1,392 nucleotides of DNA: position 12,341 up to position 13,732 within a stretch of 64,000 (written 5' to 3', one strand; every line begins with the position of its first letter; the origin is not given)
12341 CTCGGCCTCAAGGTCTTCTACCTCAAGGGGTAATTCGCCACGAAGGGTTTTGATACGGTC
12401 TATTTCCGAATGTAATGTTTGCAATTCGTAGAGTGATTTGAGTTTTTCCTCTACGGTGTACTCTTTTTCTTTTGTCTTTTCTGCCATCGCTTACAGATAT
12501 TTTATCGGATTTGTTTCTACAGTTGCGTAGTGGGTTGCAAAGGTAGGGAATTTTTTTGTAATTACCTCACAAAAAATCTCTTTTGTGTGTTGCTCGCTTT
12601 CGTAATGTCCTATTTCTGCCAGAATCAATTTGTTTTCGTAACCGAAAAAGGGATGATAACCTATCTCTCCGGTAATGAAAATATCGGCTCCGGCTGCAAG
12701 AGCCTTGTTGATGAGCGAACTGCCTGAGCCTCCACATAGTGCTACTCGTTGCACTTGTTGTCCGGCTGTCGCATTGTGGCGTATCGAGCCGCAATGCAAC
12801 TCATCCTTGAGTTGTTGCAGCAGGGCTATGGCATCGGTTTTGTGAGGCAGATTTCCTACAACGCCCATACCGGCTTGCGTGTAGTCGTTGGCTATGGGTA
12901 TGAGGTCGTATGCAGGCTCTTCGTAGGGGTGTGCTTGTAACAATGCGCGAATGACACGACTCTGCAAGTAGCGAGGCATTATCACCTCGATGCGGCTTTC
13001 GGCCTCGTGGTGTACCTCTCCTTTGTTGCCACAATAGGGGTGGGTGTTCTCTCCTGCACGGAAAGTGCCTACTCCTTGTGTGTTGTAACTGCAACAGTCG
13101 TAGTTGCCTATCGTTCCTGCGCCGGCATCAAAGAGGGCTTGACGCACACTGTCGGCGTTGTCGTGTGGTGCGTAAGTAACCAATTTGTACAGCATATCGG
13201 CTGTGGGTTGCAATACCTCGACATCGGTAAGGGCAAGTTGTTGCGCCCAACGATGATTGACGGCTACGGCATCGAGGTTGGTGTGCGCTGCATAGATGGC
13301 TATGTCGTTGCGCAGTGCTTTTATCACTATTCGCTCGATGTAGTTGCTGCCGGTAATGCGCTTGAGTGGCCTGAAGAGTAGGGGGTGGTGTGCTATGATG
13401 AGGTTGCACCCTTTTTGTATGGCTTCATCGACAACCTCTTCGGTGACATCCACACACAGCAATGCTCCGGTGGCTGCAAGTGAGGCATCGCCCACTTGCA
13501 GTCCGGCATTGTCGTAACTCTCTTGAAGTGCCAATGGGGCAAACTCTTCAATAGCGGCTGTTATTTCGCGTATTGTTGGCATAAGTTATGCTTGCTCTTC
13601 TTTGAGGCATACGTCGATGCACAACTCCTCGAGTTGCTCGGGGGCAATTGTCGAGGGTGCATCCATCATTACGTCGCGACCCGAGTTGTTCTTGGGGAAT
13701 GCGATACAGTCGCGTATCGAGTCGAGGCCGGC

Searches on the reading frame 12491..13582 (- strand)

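Call 3: search_protein_families(library=pfam, proteins=[window:12491-13582:-], max_evalue=1)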
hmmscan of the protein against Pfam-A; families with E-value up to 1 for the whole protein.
window:12491-13582:- (363 aa): 2 families
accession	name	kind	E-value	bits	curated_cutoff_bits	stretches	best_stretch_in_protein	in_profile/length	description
PF01784.24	DUF34_NIF3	-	3.1e-76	256.8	23.4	1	3-359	2-256/256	Duf34/NIF3 (NGG1p interacting factor 3)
PF09861.14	Lar_N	-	0.14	11.8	23.3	1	269-332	125-190/204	Lactate racemase N-terminal domain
